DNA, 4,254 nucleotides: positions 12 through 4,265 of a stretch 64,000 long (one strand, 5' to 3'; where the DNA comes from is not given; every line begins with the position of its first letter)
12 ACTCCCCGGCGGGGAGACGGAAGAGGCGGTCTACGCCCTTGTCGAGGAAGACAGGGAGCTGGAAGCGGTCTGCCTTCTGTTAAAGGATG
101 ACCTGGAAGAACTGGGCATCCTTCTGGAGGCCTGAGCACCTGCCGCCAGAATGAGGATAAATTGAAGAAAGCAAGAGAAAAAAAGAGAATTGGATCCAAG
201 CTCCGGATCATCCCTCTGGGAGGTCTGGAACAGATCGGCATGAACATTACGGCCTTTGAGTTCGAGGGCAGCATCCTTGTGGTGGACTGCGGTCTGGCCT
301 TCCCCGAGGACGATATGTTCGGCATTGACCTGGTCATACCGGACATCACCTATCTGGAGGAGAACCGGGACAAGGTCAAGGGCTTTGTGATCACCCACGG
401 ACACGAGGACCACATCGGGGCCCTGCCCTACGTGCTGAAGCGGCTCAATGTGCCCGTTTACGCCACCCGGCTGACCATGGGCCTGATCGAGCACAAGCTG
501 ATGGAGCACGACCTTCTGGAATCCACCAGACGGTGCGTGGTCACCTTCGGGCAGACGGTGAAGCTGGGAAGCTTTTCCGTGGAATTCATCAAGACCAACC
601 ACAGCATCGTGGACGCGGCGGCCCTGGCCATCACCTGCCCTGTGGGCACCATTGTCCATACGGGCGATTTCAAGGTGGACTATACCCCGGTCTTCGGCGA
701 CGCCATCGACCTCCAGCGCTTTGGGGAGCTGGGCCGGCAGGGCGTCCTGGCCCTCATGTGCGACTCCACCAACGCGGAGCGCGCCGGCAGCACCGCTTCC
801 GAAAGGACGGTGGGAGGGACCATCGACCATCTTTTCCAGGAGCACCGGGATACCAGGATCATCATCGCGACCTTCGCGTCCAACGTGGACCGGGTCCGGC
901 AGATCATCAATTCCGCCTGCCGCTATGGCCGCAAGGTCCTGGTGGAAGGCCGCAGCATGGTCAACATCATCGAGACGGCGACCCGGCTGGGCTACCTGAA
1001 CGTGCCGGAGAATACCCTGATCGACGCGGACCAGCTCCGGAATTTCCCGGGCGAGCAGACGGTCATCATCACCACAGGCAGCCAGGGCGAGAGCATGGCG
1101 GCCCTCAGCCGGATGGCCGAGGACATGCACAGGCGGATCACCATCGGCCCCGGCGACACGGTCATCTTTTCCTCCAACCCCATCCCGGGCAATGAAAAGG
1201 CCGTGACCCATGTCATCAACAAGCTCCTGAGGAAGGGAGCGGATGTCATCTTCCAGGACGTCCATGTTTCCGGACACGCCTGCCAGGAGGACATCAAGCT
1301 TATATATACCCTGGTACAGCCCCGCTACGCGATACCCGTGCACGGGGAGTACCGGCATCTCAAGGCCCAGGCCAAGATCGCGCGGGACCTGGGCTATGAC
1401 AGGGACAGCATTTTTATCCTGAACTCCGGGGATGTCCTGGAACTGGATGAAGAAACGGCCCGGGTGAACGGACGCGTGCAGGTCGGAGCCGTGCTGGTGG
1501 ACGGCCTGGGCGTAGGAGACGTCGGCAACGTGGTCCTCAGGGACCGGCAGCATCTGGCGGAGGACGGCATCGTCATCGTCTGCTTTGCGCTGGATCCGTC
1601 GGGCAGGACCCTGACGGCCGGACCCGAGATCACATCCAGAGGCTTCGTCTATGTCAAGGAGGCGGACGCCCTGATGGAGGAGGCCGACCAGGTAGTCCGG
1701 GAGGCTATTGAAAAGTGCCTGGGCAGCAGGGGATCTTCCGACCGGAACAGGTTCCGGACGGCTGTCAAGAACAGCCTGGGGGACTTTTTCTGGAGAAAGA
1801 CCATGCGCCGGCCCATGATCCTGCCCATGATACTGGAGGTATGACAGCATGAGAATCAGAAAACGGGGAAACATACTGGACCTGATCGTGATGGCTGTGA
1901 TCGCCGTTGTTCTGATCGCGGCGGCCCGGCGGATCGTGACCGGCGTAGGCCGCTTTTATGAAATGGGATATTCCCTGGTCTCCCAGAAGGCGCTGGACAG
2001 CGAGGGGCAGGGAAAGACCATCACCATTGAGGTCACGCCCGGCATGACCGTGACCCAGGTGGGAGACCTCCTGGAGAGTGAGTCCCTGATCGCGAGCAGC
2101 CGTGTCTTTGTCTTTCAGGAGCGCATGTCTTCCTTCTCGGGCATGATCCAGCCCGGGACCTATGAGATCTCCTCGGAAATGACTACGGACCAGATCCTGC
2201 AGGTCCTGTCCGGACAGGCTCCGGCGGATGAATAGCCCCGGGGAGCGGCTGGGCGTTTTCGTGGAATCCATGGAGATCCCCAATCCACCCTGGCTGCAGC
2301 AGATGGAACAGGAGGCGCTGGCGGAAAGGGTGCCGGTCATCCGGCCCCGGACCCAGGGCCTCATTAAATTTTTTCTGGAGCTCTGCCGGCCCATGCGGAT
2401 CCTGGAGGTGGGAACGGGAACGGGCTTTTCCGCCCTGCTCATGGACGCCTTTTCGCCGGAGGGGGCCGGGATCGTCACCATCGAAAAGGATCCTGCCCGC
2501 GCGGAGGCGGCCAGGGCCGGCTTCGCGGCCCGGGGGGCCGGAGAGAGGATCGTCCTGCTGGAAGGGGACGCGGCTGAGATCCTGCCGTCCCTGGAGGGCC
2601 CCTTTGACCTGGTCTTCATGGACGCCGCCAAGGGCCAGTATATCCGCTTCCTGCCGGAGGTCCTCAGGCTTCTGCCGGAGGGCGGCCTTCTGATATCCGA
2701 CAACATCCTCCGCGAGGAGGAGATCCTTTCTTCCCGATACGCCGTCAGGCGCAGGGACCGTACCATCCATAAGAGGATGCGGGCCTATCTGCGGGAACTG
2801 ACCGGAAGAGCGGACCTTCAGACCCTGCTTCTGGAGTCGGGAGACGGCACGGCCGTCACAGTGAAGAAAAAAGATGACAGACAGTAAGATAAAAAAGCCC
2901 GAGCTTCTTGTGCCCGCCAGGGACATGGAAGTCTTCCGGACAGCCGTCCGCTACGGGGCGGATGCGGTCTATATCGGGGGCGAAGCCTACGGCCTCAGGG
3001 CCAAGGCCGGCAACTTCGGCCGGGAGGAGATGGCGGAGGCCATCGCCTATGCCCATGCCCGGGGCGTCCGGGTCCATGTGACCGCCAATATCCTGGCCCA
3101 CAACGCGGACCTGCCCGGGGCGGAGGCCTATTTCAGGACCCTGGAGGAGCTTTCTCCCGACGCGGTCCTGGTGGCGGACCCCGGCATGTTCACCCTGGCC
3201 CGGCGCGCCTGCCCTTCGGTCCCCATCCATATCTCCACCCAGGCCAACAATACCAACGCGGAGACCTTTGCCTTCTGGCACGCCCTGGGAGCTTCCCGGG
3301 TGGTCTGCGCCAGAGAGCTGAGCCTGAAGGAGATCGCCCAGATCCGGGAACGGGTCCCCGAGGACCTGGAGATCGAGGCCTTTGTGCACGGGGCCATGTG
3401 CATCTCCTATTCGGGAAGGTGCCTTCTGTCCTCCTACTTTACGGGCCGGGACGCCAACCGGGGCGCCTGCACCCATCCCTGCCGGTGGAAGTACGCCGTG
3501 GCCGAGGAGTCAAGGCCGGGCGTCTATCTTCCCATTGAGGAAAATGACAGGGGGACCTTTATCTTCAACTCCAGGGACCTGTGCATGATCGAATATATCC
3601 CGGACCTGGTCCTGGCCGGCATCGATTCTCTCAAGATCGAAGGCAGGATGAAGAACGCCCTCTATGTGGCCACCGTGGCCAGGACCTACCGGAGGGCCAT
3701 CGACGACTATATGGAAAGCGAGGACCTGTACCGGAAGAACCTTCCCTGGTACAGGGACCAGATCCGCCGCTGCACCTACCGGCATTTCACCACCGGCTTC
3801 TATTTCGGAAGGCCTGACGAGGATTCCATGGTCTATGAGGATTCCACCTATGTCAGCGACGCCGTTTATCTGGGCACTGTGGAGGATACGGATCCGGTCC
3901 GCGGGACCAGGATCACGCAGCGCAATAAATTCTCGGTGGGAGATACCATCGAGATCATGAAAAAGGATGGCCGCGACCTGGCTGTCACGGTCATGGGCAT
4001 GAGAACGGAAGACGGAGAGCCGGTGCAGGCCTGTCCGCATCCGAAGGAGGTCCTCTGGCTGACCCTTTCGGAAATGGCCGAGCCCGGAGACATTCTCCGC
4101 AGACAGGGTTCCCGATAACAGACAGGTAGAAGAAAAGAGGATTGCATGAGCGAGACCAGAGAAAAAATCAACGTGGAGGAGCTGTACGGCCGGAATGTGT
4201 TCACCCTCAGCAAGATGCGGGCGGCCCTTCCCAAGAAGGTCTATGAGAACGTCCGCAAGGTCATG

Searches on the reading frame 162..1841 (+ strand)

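Call 24: search_protein_families(library=pfam, proteins=[window:162-1841:+], max_evalue=0.00001)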
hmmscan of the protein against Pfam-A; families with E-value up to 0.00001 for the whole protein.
window:162-1841:+ (560 aa): 5 families
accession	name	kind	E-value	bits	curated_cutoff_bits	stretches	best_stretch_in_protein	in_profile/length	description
PF22505.1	RNase_J_b_CASP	-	2.5e-52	176.4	27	1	231-355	2-126/126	Ribonuclease J, beta-CASP domain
PF17770.6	RNase_J_C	-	4.5e-29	101.9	23.8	1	458-560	1-102/102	Ribonuclease J C-terminal domain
PF00753.33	Lactamase_B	-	8.6e-13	49.1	22.7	1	28-172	7-152/196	Metallo-beta-lactamase superfamily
PF07521.17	RMMBL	-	9.9e-11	41.9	21.6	1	366-411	10-57/63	Zn-dependent metallo-hydrolase RNA specificity domain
PF12706.13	Lactamase_B_2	-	8.7e-07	29.2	27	1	66-171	25-144/200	Beta-lactamase superfamily domain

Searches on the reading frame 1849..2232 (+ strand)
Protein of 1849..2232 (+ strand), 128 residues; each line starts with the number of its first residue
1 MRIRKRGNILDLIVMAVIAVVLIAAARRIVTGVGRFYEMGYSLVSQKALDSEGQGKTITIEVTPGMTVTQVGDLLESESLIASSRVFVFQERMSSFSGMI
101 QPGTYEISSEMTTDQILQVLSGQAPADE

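Call 24: search_protein_families(library=pfam, proteins=[window:1849-2232:+], max_evalue=0.00001)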
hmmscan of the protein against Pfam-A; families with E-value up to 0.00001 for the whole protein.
window:1849-2232:+ (128 aa): 1 family
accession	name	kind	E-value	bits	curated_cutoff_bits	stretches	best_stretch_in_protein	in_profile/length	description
PF02618.21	YceG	-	2.5e-09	37.5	32.4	1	60-122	1-63/275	YceG-like family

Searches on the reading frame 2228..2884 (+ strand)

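Call 24: search_protein_families(library=pfam, proteins=[window:2228-2884:+], max_evalue=0.00001)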
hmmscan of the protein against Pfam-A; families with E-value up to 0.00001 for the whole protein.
window:2228-2884:+ (219 aa): 5 families
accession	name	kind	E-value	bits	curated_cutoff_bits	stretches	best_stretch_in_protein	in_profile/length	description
PF01596.23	Methyltransf_3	-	1.7e-20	73.6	22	1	44-209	34-199/204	O-methyltransferase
PF13578.12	Methyltransf_24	-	9.2e-13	49.4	26.3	1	59-160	1-105/105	Methyltransferase domain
PF01135.25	PCMT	-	4e-08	33.7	20.3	1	39-156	58-170/210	Protein-L-isoaspartate(D-aspartate) O-methyltransferase (PCMT)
PF13649.12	Methyltransf_25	-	5.1e-08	33.9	27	1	58-153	1-97/97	Methyltransferase domain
PF13847.12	Methyltransf_31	-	3.3e-07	30.5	27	1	56-171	5-120/145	Methyltransferase domain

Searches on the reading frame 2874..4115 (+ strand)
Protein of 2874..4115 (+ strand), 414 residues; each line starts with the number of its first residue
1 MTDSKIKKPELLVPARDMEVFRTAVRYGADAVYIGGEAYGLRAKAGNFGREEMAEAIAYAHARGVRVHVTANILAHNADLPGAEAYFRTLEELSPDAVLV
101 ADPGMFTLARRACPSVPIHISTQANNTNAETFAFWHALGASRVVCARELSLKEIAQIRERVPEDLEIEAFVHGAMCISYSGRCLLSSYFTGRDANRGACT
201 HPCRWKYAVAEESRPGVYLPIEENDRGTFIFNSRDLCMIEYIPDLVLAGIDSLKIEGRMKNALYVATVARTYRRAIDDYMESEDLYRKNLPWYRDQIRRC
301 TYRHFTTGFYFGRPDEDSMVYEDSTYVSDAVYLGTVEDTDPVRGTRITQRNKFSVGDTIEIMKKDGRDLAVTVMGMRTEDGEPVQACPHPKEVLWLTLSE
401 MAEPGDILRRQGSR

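Call 24: search_protein_families(library=pfam, proteins=[window:2874-4115:+], max_evalue=0.00001)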
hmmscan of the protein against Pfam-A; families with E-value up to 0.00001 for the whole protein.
window:2874-4115:+ (414 aa): 2 families
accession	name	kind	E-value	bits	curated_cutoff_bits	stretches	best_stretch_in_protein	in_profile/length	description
PF01136.24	Peptidase_U32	-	3.9e-96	321.3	22.4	1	82-315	3-232/233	Peptidase family U32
PF16325.11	Peptidase_U32_C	-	5.3e-23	81.4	28.2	1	331-409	4-83/83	Peptidase family U32 C-terminal domain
